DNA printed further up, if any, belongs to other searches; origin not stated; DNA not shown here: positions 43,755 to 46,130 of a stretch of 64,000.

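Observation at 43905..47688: Acetogen-style MetV-MetF coupled to a GltD-like flavoprotein carrying ferredoxin and MvhD domains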

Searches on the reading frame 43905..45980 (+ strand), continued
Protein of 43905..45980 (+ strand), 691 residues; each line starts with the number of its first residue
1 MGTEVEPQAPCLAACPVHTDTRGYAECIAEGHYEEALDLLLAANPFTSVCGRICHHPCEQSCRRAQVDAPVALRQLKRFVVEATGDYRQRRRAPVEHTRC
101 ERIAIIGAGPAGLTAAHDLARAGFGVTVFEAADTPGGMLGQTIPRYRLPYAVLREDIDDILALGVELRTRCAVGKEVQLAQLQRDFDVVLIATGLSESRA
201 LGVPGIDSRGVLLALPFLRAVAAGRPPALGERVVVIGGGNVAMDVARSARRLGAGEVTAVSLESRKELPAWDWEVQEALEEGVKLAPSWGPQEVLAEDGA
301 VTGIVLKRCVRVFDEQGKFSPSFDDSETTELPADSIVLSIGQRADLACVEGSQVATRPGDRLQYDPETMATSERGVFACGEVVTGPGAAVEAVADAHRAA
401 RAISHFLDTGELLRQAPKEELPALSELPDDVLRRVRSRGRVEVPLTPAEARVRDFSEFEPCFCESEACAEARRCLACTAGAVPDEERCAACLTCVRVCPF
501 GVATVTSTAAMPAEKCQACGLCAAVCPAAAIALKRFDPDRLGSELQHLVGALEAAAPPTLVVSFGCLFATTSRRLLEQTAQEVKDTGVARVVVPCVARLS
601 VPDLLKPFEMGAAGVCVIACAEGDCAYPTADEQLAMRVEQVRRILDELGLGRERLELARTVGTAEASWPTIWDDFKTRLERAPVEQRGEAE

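Call 18: find_encoding_contigs(protein=P0109, flank=8000, max_places=2)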
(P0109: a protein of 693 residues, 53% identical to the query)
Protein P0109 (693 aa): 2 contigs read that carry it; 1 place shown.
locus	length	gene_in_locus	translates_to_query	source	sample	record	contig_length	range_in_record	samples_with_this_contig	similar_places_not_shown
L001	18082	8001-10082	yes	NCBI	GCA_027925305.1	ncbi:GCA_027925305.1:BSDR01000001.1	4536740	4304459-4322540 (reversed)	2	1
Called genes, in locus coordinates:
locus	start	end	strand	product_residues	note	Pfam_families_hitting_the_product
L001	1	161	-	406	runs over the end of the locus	PF07994:NAD_binding_5, PF01658:Inos-1-P_synth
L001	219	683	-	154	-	PF14489:QueF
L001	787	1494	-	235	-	PF00733:Asn_synthase (weak), PF06508:QueC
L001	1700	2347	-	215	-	PF04055:Radical_SAM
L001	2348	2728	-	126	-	PF01242:PTPS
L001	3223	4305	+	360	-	-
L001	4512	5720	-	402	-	PF21710:Spt6_S1 (faint), PF23459:S1_RRP5 (faint), PF13509:S1_2 (faint), PF00575:S1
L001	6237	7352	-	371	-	PF13191:AAA_16, PF13401:AAA_22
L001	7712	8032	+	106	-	-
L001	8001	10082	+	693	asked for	PF14691:Fer4_20, PF13738:Pyr_redox_3 (faint), PF07992:Pyr_redox_2, PF12831:FAD_oxidored (weak), PF13450:NAD_binding_8, PF00070:Pyr_redox (weak), PF13237:Fer4_10 (weak), PF02662:FlpD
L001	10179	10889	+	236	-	PF12225:DUF5981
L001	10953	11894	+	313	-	PF02219:MTHFR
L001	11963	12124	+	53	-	-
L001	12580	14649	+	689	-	PF01590:GAF (faint), PF13188:PAS_8 (faint), PF13426:PAS_9 (weak), PF08447:PAS_3, PF00512:HisKA (weak)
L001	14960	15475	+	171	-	-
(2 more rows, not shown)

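Call 23: search_solved_structures(query=window:43905-45980:+, max_evalue=0.001, show_alignments=0)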
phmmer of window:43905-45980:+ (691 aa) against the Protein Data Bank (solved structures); distinct sequences matched with E-value up to 0.001: 69 (the best 60 are shown).
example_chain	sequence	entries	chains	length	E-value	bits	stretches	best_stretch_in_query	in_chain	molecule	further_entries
9bov_A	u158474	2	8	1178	1.9e-99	337.1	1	8-478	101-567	Molybdopterin oxidoreductase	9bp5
8oh5_C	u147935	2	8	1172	1.3e-86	294.7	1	8-480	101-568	Formate dehydrogenase-O, major subunit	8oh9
9n5u_A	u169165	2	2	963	2.2e-83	284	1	9-411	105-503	NfnA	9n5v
4ylf_B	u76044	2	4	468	7.5e-66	226.1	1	7-411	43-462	Dihydropyrimidine dehydrogenase subunit A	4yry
5jca_L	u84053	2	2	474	2.6e-63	217.7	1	8-408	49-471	NADH-dependent Ferredoxin:NADP Oxidoreductase (NfnI) subunit alpha | NADH-dependent Ferredoxin:NADP Oxidoreductase subunit alpha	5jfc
5vj7_A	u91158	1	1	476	5.9e-63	216.5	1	8-408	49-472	Oxidoreductase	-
2vdc_G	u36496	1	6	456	4.5e-46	160.8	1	11-406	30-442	GLUTAMATE SYNTHASE [NADPH] SMALL CHAIN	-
6s6s_G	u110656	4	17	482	8.7e-46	159.8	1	11-406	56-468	Glutamate synthase [NADPH] small chain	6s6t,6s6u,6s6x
1h7x_A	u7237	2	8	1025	5.6e-39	137.3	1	8-424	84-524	DIHYDROPYRIMIDINE DEHYDROGENASE | Dihydropyrimidine dehydrogenase [NADP(+)]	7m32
7m31_A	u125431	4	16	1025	5.6e-39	137.3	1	8-424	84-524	Dihydropyrimidine dehydrogenase [NADP(+)]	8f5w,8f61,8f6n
1gt8_A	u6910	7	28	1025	5.6e-39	137.3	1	8-424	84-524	DIHYDROPYRIMIDINE DEHYDROGENASE | Dihydropyrimidine dehydrogenase [NADP(+)]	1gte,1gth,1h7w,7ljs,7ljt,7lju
7mfm_I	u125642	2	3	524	1.5e-36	129.3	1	13-255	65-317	Glutamate synthase (NADPH) small chain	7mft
1lqt_A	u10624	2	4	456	3.6e-10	42.1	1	102-248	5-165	FprA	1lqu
2c7g_A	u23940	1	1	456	4.4e-10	41.8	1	102-248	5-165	NADPH-FERREDOXIN REDUCTASE FPRA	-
9sw2_D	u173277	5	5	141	7.1e-10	41.1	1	561-656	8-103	F420-non-reducing hydrogenase iron-sulfur subunit D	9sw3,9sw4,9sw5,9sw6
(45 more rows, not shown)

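Call 30: find_related_loci(query=A1, collection=genome_contigs, flank=7000)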
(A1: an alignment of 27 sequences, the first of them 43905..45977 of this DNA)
Query A1 (691 aa) in genome_contigs; peptide patterns used: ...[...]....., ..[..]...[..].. (x = any residue, [..] = any of these).
600 stretches matched a pattern (row limit reached: there are more); 595 encode a relative of the query (tblastn E <= 1e-3); the best 80 are kept; 79 distinct loci.
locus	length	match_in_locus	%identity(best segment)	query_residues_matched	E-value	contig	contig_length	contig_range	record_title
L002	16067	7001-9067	67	1-689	0e+0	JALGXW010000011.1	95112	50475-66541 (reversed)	MAG: Candidatus Hebobacterum abditum isolate M3-44_Bin_391 M3-44_Bin_391_scaffold_302, whole genome shotgun sequence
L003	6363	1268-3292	56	9-682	0e+0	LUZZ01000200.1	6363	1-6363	MAG: Syntrophobacterales bacterium Delta_01 Delta_01_contig_14806, whole genome shotgun sequence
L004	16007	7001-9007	54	9-676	0e+0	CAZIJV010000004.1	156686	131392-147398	MAG TPA_asm: uncultured Syntrophobacter sp. isolate SRP239243_co1_430 genome assembly, contig: NODE_66_length_156686_cov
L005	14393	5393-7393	51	11-676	0e+0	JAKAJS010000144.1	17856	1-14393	MAG: Deltaproteobacteria bacterium isolate WY4.bin13 NODE_3841_length_17856_cov_1.828530, whole genome shotgun sequence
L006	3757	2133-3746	61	6-541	0e+0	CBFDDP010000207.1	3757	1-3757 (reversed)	MAG TPA_asm: uncultured bacterium isolate SRR26215674_binner13_Refined_32 genome assembly, contig: ERZ25073485.31899, wh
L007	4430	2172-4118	46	7-655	4e-179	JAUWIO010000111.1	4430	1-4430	MAG: Actinomycetes bacterium isolate CSMAG_2296 CSMAG_2296_k127_9807146_length_4430_cov_35.0000, whole genome shotgun se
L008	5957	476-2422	45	7-655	1e-172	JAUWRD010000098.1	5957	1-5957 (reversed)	MAG: Actinomycetes bacterium isolate CSMAG_2519 CSMAG_2519_k141_128741_length_5957_cov_8.0000, whole genome shotgun sequ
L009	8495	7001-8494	57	7-505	6e-167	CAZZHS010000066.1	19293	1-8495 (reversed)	MAG TPA_asm: uncultured Syntrophobacteraceae bacterium isolate binchicken_co168_8 genome assembly, contig: NODE_5061_len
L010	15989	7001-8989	42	8-680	4e-167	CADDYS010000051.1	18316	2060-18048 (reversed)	unidentified bacterium isolate 10 genome assembly, contig: NODE_2029_length_18316_cov_19.214635, whole genome shotgun se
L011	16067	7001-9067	68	1-689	0e+0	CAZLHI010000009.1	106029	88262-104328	MAG TPA_asm: uncultured bacterium isolate SRP239594_co1_170 genome assembly, contig: NODE_11_length_106029_cov_35.374214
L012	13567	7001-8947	45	7-655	3e-163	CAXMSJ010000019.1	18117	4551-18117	MAG: uncultured Acidimicrobiia bacterium isolate 10C-St20-MC-01_bin.3.orig genome assembly, contig: k141_2395981, whole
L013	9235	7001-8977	43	6-657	2e-161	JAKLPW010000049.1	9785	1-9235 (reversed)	MAG: Anaerolineae bacterium isolate bin N2.130 k141_64272, whole genome shotgun sequence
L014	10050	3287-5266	41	8-679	1e-155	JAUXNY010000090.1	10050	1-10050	MAG: Candidatus Aquicultor sp. isolate C1_metabat.bin.19 C1_k141_162143, whole genome shotgun sequence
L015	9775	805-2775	41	6-662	2e-154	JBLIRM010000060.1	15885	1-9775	MAG: bacterium isolate MG2_202303_bin_300 MG2_202303_bin_300_scaffold_60, whole genome shotgun sequence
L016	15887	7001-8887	45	10-657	6e-153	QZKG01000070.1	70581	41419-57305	MAG: Gaiellales bacterium isolate SURF_19 Ga0104751_1000432, whole genome shotgun sequence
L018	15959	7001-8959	41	10-662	4e-148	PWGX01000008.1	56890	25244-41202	MAG: Syntrophomonadaceae bacterium isolate T1Sed10_145 T1-Sed10-C283, whole genome shotgun sequence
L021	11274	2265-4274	40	10-680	5e-146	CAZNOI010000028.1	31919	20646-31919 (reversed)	MAG TPA_asm: uncultured Dehalococcoidia bacterium isolate binchicken_co17_467 genome assembly, contig: NODE_3883_length_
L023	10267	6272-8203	39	10-655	5e-142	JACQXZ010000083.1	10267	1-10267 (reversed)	MAG: Actinomycetota bacterium isolate NC_groundwater_1528_Pr4_S-0.65um_37_9 SR1-18-Sp65_coassembly_scaffold_426165, whol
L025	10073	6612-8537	41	10-657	1e-138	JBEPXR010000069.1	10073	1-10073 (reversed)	MAG: Desulfobia sp. isolate 02_S197.semibin_refined.044 NODE_2241_length_10073_cov_1.846571:0-10073, whole genome shotgu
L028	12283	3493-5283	44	10-624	9e-138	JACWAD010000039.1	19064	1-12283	MAG: Thermoleophilia bacterium isolate B_ACT_02 k141_75078, whole genome shotgun sequence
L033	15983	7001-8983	42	8-680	4e-168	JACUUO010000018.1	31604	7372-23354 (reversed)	MAG: Actinomycetota bacterium isolate Kmv33 NODE_633_length_31604_cov_11.880028, whole genome shotgun sequence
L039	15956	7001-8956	38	4-656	2e-128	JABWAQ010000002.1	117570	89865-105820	MAG: Candidatus Brocadia sp. isolate MAG_8 scaffold_192, whole genome shotgun sequence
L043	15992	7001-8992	39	10-679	8e-125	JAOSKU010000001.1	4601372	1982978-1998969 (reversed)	MAG: Thermoleophilia bacterium isolate FR_37 FR-Thermoleophilia-1_s1, whole genome shotgun sequence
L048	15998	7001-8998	41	2-671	0e+0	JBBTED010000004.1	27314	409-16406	MAG: Candidatus Firestonebacteria bacterium isolate H52-bin162_1 H52_bin162_1_000000000004, whole genome shotgun sequenc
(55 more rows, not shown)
